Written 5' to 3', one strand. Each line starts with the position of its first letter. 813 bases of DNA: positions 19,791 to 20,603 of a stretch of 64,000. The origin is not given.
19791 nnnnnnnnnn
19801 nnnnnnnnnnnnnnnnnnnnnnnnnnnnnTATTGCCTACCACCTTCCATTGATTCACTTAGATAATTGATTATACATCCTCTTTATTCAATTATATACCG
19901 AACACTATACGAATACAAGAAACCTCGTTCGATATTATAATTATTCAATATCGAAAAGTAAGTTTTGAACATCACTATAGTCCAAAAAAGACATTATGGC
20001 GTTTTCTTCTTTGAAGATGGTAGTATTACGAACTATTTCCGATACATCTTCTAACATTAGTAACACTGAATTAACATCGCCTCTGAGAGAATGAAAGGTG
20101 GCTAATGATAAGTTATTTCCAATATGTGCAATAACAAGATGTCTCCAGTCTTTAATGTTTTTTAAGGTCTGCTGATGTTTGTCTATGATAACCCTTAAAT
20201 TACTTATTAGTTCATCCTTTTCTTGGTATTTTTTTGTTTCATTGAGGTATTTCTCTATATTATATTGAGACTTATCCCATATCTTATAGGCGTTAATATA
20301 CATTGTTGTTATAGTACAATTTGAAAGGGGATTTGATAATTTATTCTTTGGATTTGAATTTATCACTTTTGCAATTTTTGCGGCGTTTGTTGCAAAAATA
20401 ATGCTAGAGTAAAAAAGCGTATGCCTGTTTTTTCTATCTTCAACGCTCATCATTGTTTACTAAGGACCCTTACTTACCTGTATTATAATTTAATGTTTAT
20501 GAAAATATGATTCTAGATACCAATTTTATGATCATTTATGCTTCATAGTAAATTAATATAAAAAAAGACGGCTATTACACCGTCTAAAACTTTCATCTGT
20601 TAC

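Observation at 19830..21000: AT-rich orphan genes next to the R-M system; one has an Rx5H (HEPN-like) motif, making this a candidate defense-island cargo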

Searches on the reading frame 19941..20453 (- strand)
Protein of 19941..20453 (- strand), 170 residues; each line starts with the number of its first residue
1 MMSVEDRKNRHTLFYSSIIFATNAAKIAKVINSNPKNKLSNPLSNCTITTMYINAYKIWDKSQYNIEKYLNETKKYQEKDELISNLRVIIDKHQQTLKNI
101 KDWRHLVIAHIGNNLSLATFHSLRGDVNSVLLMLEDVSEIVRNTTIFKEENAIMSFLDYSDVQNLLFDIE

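Call 4: search_protein_families(library=pfam, proteins=[window:19941-20453:-], max_evalue=1)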
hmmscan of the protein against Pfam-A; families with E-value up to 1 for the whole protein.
window:19941-20453:- (170 aa): 4 families
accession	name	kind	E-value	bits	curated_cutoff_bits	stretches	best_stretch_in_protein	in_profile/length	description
PF18734.6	HEPN_AbiU2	-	5e-08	33.1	26.8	1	53-141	55-165/193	AbiU2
PF20355.3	DUF6650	-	0.024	15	27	1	111-155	68-112/150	Family of unknown function (DUF6650)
PF16767.10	KinB_sensor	-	0.082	13.8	27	1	60-130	41-111/122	Sensor domain of alginate biosynthesis sensor protein KinB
PF03209.21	PUCC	-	0.3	10.5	21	1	5-86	120-200/401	PUCC protein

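Call 5: search_protein_families(library=padloc, proteins=[window:19941-20453:-], max_evalue=1)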
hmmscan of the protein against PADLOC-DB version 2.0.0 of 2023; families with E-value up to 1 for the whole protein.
window:19941-20453:- (170 aa): 0 families

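Call 6: search_protein_families(library=ncbifam, proteins=[window:19941-20453:-], max_evalue=1)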
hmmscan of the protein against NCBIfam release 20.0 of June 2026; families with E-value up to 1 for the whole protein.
window:19941-20453:- (170 aa): 0 families

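Call 7: search_protein_families(library=phrogs, proteins=[window:19941-20453:-], max_evalue=1)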
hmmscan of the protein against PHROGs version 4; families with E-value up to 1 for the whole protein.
window:19941-20453:- (170 aa): 3 families
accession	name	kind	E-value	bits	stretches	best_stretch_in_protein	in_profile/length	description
phrog_32746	-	unknown function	0.061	14.6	1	41-72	25-56/59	-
phrog_24256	-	unknown function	0.063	14.3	1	59-112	44-95/118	-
phrog_32719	-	unknown function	0.14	13.2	0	68-119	19-70/114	-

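Call 8: find_homologous_proteins(query=window:19941-20453:-, max_evalue=0.001)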
Query window:19941-20453:- (170 aa): 1 proteins with E <= 0.001 among 32 candidates.
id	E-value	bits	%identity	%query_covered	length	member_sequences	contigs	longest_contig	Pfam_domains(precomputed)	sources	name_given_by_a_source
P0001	2.3e-103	361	100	99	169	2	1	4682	PF18734.7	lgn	-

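Call 12: find_encoding_contigs(protein=P0001, flank=10000)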
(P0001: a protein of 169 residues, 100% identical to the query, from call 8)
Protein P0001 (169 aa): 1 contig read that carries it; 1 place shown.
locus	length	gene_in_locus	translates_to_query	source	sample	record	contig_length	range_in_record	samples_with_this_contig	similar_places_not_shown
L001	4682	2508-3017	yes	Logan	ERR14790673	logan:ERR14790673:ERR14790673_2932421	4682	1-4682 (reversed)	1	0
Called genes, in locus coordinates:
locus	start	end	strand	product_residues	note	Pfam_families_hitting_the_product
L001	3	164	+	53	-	?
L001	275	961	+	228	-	PF01148:CTP_transf_1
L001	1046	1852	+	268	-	PF00990:GGDEF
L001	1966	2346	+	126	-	-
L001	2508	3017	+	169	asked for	PF18734:HEPN_AbiU2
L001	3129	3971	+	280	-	PF01555:N6_N4_Mtase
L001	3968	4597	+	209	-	PF02976:MutH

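Call 16: search_protein_representatives(protein=window:19941-20453:-)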
Query: 170 residues. Proteins with E-value up to 0.001 (for the whole library): 11; up to 1e-10: 7; up to 1e-30: 1. The best 11 are listed.
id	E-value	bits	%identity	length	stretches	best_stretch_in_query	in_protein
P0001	7.3e-104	360.5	100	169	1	2-170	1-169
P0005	1.1e-20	90.3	33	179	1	11-166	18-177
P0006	4.1e-17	78.8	33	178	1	10-163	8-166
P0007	5.1e-15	72.0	30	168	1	10-168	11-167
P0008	2.8e-14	69.6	31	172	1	3-164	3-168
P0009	3.4e-13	66.1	34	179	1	11-162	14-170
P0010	2.3e-12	63.4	33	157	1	23-164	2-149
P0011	1.7e-10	57.3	35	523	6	21-99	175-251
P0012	1.1e-07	48.2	24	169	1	3-166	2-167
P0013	1.0e-06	45.0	28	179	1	3-163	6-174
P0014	2.5e-04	37.3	32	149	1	52-164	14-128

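Call 19: predict_structure(protein=window:19941-20453:-)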
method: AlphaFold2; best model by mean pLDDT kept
length: 170 residues; sequences in the alignment: 1
mean_pLDDT: 37.3   pTM: 0.26
mean pLDDT of the five models: 37.3, 34.2, 32.7, 31.6, 31.4
residues with pLDDT >= 90: 0; 70-90: 0; 50-70: 0; < 50: 170
segments of 3 or more residues with pLDDT < 50: 1-170
pLDDT, mean of each block of 10 residues (from residue 1): 39 39 43 40 38 42 42 41 38 39 36 38 38 36 33 26 26
secondary structure, 60 per line:
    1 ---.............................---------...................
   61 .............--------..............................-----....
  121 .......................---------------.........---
elements in order: H4-32 H42-73 H82-111 H117-143 H159-167

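Call 20: search_protein_families(library=pfam, alignment_id=A1, max_evalue=0.01)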
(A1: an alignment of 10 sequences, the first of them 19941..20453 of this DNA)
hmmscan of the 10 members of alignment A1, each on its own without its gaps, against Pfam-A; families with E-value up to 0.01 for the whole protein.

A. member 1, window:19941-20453:- (170 aa): 1 family
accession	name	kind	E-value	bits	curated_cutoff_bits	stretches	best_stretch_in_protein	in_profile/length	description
PF18734.6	HEPN_AbiU2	-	5e-08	33.1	26.8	1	53-141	55-165/193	AbiU2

B. families by the number of members that match (of 10 scanned): 3 families
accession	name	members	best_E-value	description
PF18734.6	HEPN_AbiU2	10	1.7e-13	AbiU2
PF24922.1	ACBP4_C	1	0.00032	Acyl-CoA-binding domain-containing protein 4-6, C-terminal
PF06896.17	Phage_TAC_3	1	0.0035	Phage tail assembly chaperone proteins, TAC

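Call 21: find_homologous_proteins(query=A1, max_evalue=0.001)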
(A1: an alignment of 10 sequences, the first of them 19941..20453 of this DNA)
Query A1 (10 sequences) (170 aa, profile of the alignment): 4 proteins with E <= 0.001 among 1475 candidates.
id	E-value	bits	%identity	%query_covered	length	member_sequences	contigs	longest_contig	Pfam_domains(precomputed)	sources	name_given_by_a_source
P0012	1.2e-59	219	24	97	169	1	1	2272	PF18734.7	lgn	-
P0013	2.5e-58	215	26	95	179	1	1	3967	-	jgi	jgi:hypothetical protein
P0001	6.0e-54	201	100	99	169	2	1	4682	PF18734.7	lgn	-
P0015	1.4e-39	154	28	96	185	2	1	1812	PF18734.7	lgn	-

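Call 22: find_encoding_contigs(protein=P0012, flank=10000)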
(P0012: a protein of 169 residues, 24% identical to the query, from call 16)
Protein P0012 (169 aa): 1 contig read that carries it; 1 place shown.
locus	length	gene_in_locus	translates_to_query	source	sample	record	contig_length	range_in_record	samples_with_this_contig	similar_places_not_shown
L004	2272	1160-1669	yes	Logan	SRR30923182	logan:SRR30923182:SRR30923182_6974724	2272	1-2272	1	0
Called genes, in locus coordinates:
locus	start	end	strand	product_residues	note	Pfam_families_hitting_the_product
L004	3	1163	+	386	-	?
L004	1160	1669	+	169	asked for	PF18734:HEPN_AbiU2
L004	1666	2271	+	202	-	?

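Call 23: find_encoding_contigs(protein=P0013, flank=10000)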
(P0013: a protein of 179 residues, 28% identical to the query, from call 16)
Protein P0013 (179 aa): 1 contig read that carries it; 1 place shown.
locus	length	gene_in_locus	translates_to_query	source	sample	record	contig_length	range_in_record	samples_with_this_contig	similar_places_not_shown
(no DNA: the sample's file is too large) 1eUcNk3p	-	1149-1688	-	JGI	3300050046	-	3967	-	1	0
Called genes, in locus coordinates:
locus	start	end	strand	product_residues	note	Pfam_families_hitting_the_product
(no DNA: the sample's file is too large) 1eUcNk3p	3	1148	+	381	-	?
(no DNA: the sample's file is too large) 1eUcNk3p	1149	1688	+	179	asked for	-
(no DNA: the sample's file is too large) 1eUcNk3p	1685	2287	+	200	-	-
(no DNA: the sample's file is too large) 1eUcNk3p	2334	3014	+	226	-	PF06821:Ser_hydrolase (faint)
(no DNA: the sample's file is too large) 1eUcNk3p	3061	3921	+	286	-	PF00149:Metallophos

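Call 24: find_encoding_contigs(protein=P0015, flank=10000)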
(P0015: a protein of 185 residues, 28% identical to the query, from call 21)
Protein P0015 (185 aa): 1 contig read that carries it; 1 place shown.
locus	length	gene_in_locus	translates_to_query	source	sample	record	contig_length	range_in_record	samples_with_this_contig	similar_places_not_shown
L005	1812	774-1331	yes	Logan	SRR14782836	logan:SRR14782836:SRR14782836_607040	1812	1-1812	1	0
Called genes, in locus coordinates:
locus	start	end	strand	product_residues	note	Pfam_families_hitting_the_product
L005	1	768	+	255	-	?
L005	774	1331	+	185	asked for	PF18734:HEPN_AbiU2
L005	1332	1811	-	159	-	?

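Call 26: search_protein_families(library=pfam, proteins=[L004:3-1163:+, L004:1666-2271:+, L005:1-768:+, L005:1332-1811:-], max_evalue=0.01)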
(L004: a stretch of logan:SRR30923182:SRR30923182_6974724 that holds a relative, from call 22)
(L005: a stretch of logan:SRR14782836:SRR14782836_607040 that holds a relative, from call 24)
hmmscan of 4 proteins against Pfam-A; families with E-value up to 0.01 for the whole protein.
L004:3-1163:+ (386 aa): 2 families
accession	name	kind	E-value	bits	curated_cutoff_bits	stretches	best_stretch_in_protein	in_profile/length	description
PF01420.25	Methylase_S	-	1.6e-26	93.9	22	2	3-173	8-166/168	Type I restriction modification DNA specificity domain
PF08432.15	Vfa1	-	0.0022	18.8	27.3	1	134-233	40-138/179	AAA-ATPase Vps4-associated protein 1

L004:1666-2271:+ (202 aa): 2 families
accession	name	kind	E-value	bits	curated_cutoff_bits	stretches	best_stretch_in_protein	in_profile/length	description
PF04313.20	HSDR_N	-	6.1e-42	144.2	25.1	1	4-187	2-196/198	Type I restriction enzyme R protein N terminus (HSDR_N)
PF13588.12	HSDR_N_2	-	3.4e-06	27.5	25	1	88-189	9-103/110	Type I restriction enzyme R protein N terminus (HSDR_N)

L005:1-768:+ (255 aa): 2 families
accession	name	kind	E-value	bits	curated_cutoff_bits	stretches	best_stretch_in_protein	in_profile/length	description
PF03129.25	HGTP_anticodon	-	9.2e-22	77.5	21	1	171-254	3-87/94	Anticodon binding domain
PF00587.30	tRNA-synt_2b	-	5.9e-11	43.2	29.3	1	2-143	44-177/179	tRNA synthetase class II core domain (G, H, P, S and T)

L005:1332-1811:- (159 aa): 1 family
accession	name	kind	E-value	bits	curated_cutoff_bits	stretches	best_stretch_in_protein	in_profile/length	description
PF02585.22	PIG-L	-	5.7e-08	33.8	28.2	1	6-85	50-128/129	GlcNAc-PI de-N-acetylase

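Call 27: search_protein_families(library=padloc, proteins=[L004:3-1163:+, L004:1666-2271:+, L005:1-768:+, L005:1332-1811:-, P0005, P0012], max_evalue=0.01)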
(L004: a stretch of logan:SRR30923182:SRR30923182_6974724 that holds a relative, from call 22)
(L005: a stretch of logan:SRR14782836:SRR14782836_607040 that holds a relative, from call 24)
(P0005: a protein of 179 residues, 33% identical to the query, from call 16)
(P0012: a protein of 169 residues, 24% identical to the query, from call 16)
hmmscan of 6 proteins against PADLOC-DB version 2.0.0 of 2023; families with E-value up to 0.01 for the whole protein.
L004:3-1163:+ (386 aa): 130 families (the best 25 are shown)
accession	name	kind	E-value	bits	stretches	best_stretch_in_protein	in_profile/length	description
PDLC03087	Specificity_I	-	1.7e-85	285.5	1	2-386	18-411/418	Type I specificity subunit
PDLC03165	Specificity_I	-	1.4e-75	253.3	2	2-220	24-244/411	Type I specificity subunit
PDLC03178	Specificity_I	-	2.7e-68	229.2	1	2-386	23-411/411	Type I specificity subunit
PDLC03146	Specificity_I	-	5.6e-51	172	2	199-385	20-204/420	Type I specificity subunit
PDLC03078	Specificity_I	-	1.9e-50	170.5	2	202-385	17-209/419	Type I specificity subunit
PDLC03124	Specificity_I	-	2.2e-50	170.7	2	2-186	22-210/413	Type I specificity subunit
PDLC03101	Specificity_I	-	6.7e-48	162.3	2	178-385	187-400/411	Type I specificity subunit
PDLC03196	Specificity_I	-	1.8e-44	150.1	2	9-170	405-566/792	Type I specificity subunit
PDLC03118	Specificity_I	-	4e-43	146.1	2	177-384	187-401/416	Type I specificity subunit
PDLC03068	Specificity_I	-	1.7e-42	144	2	3-200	8-204/403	Type I specificity subunit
PDLC03098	Specificity_I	-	1.7e-41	141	2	37-193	282-439/443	Type I specificity subunit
PDLC03129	Specificity_I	-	1.5e-40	137.3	2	203-385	5-188/431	Type I specificity subunit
PDLC03089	Specificity_I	-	4.9e-40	135.9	2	20-176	27-184/446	Type I specificity subunit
PDLC03064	Specificity_I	-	6.9e-40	135.5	1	2-386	22-409/409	Type I specificity subunit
PDLC03148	Specificity_I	-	1.8e-39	133.7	2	202-385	34-214/453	Type I specificity subunit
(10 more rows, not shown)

L004:1666-2271:+ (202 aa): 5 families
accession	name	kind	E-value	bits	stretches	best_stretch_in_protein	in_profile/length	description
PDLC03048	REase_I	-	4.1e-70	235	1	1-202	1-205/976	Type I restriction enzyme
PDLC03043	REase_I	-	1.5e-41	140.5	1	3-200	30-235/313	Type I restriction enzyme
PDLC03046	REase_I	-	2.2e-15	53.7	1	4-185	3-200/1025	Type I restriction enzyme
PDLC03040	REase_I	-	1.9e-12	43.9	1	5-202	6-216/1029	Type I restriction enzyme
PDLC03044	REase_I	-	4.1e-09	33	1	89-182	105-196/1034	Type I restriction enzyme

L005:1-768:+ (255 aa): 0 families

L005:1332-1811:- (159 aa): 0 families

P0005 (179 aa): 0 families

P0012 (169 aa): 0 families

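Call 39: find_related_loci(query=A2, collection=metagenome_contigs, flank=8000)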
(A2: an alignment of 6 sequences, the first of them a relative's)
Query A2 (179 aa) in metagenome_contigs; peptide patterns used: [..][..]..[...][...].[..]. (x = any residue, [..] = any of these).
60 stretches matched a pattern, but none encodes a relative of the query by tblastn (E <= 1e-3).

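Call 40: find_related_loci(query=A2, collection=genome_contigs, flank=8000)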
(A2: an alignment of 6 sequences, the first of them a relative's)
Query A2 (179 aa) in genome_contigs; peptide patterns used: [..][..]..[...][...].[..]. (x = any residue, [..] = any of these).
30 stretches matched a pattern; 1 encode a relative of the query (tblastn E <= 1e-3); 1 distinct loci.
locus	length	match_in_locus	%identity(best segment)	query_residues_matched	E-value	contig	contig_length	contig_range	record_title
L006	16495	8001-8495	43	14-179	4e-46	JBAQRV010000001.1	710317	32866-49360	MAG: Candidatus Microsaccharimonas sp. isolate MFD12000_ilm_asm_bin21 k127_2025, whole genome shotgun sequence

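Call 41: find_related_loci(query=P0013, collection=metagenome_contigs, flank=8000)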
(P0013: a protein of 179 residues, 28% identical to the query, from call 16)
Query P0013 (179 aa) in metagenome_contigs; peptide patterns used: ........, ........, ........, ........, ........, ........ (x = any residue, [..] = any of these).
97 stretches matched a pattern, but none encodes a relative of the query by tblastn (E <= 1e-3).

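Call 42: find_related_loci(query=A2, collection=viral_contigs, flank=8000)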
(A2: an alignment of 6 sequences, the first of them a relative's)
Query A2 (179 aa) in viral_contigs; peptide patterns used: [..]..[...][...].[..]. (x = any residue, [..] = any of these).
71 stretches matched a pattern, but none encodes a relative of the query by tblastn (E <= 1e-3).

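Call 45: search_protein_families(library=pfam, proteins=[L006:5263-6819:+, L006:6823-8001:+, L006:7998-8498:+, L006:8495-11353:+, L006:3763-4527:+, L006:3330-3710:+, L006:12147-12767:+, L006:12818-13798:+], max_evalue=0.001)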
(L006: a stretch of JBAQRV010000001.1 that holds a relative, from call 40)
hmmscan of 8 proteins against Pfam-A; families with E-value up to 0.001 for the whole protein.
L006:5263-6819:+ (518 aa): 4 families
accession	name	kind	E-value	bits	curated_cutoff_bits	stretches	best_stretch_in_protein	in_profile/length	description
PF02384.22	N6_Mtase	-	4.4e-109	365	20.4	1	177-480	3-310/311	N-6 DNA Methylase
PF12161.14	HsdM_N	-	3.9e-19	70.1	24.5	1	9-164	1-134/135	HsdM N-terminal domain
PF07669.17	Eco57I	-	4.1e-07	30.7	25.3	1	254-377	38-158/171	Eco57I restriction-modification methylase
PF05175.20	MTS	-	0.00061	19.9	23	0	222-307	31-111/170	Methyltransferase small domain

L006:6823-8001:+ (392 aa): 1 family
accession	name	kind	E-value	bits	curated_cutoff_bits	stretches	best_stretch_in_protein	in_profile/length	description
PF01420.25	Methylase_S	-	1.8e-46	158.9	22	2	222-377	3-164/168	Type I restriction modification DNA specificity domain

L006:7998-8498:+ (166 aa): 1 family
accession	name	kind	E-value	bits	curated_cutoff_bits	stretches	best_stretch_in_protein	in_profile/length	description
PF18734.6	HEPN_AbiU2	-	1.6e-09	37.9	26.8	1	48-144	54-170/193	AbiU2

L006:8495-11353:+ (952 aa): 6 families
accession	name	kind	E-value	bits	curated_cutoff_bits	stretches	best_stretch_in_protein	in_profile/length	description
PF18766.7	SWI2_SNF2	-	2.5e-64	217.4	26.7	1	241-469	1-215/221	SWI2/SNF2 ATPase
PF22679.2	T1R_D3-like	-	8.8e-59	198.9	27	1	497-672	3-158/158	Type I restriction enzyme subunit R domain 3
PF12008.13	EcoR124_C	-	1.5e-58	198.9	23.1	1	693-948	1-260/260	Type I restriction and modification enzyme - subunit R C terminal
PF04313.20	HSDR_N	-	1.2e-41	143.2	25.1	1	4-188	2-197/198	Type I restriction enzyme R protein N terminus (HSDR_N)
PF04851.21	ResIII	-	7.1e-40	137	22.5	1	236-400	2-163/164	Type III restriction enzyme, res subunit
PF00270.35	DEAD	-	6.1e-09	36.3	26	1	262-400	19-161/167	DEAD/DEAH box helicase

L006:3763-4527:+ (254 aa): 1 family
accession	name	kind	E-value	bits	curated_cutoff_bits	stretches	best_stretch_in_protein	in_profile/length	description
PF18761.7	Heliorhodopsin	-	2.4e-100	335.3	26.7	1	9-251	1-242/242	Heliorhodopsin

L006:3330-3710:+ (126 aa): 1 family
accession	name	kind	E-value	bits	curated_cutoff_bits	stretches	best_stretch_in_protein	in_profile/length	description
PF07237.17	DUF1428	-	3.4e-26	91.9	27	1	3-99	1-92/102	Protein of unknown function (DUF1428)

L006:12147-12767:+ (206 aa): 1 family
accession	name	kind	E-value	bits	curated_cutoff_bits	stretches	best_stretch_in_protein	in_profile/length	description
PF02661.23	Fic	-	8.6e-19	68.6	24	1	54-152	2-92/93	Fic/DOC family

L006:12818-13798:+ (326 aa): 2 families
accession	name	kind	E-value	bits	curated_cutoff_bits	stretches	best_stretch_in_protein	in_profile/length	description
PF01028.25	Topoisom_I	-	2.8e-41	141.8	23.7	1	75-281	6-203/228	Eukaryotic DNA topoisomerase I, catalytic core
PF21338.2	Top1B_N_bact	-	7.9e-16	58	27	1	14-60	2-49/49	Bacterial DNA topoisomerase IB, N-terminal domain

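Call 46: find_encoding_contigs(protein=P0005, flank=8000, max_places=3)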
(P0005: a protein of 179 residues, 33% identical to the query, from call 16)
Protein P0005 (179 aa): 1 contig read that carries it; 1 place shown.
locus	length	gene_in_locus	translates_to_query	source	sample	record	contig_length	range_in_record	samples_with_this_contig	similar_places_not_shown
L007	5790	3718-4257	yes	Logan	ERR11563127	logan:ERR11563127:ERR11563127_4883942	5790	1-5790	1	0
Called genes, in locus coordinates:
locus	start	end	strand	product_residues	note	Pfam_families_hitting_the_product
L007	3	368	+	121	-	?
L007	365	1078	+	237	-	PF13643:DUF4145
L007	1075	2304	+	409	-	PF01420:Methylase_S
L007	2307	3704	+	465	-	PF02463:SMC_N (faint), PF13175:AAA_15, PF13476:AAA_23, PF11398:DUF2813 (faint), PF13304:AAA_21, PF13175:AAA_15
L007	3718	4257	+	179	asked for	PF18734:HEPN_AbiU2 (weak)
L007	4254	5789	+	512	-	?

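Call 47: find_encoding_contigs(protein=P0006, flank=8000, max_places=3)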
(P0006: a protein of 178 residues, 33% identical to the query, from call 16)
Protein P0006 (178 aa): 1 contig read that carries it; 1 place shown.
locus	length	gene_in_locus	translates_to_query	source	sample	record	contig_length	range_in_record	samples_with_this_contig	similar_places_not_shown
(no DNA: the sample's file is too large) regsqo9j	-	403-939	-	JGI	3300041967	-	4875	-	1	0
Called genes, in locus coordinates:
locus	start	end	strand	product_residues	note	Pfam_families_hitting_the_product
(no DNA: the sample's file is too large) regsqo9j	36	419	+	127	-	PF03129:HGTP_anticodon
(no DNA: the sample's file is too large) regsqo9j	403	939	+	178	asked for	PF18734:HEPN_AbiU2 (weak)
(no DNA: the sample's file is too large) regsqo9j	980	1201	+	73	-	-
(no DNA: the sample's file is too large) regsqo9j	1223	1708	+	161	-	PF04073:tRNA_edit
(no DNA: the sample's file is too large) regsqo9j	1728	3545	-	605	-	PF13205:Big_5, PF07995:GSDH (weak)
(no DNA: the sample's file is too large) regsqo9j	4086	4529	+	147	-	PF15891:Nuc_deoxyri_tr2 (weak), PF05014:Nuc_deoxyrib_tr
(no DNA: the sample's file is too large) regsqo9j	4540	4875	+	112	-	?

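Call 48: find_encoding_contigs(protein=P0007, flank=8000, max_places=3)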
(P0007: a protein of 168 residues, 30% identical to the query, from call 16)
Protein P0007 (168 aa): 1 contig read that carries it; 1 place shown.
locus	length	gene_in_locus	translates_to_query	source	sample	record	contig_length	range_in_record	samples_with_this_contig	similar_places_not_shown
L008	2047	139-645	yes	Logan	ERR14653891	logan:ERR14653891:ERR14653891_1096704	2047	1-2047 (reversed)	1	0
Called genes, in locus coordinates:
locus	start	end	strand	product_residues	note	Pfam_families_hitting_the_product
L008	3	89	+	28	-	?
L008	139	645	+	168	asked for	PF18734:HEPN_AbiU2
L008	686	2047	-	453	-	?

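Call 49: find_encoding_contigs(protein=P0008, flank=8000, max_places=3)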
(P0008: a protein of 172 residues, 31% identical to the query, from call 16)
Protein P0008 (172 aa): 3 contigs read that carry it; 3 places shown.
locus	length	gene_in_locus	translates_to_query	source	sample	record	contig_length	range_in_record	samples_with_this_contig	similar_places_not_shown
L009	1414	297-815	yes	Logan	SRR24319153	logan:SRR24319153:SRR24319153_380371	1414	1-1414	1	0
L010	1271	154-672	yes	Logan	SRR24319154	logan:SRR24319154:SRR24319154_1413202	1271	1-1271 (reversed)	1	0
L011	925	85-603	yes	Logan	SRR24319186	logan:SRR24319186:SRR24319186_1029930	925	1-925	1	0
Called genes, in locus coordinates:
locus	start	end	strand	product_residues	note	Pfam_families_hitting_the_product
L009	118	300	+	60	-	PF01420:Methylase_S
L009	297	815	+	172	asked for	PF18734:HEPN_AbiU2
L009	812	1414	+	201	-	?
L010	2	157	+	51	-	?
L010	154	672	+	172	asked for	PF18734:HEPN_AbiU2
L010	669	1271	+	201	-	?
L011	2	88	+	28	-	?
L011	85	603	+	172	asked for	PF18734:HEPN_AbiU2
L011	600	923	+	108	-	?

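Call 50: find_encoding_contigs(protein=P0009, flank=8000, max_places=3)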
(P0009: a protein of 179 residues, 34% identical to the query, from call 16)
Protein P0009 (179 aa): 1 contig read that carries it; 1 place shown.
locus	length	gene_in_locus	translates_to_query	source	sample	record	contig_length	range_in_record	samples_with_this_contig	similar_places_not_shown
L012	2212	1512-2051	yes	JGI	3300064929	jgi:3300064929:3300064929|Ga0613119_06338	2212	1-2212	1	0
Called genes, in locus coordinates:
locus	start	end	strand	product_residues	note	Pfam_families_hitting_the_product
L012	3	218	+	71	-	?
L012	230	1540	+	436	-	PF00587:tRNA-synt_2b, PF03129:HGTP_anticodon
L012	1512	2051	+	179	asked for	-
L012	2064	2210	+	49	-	?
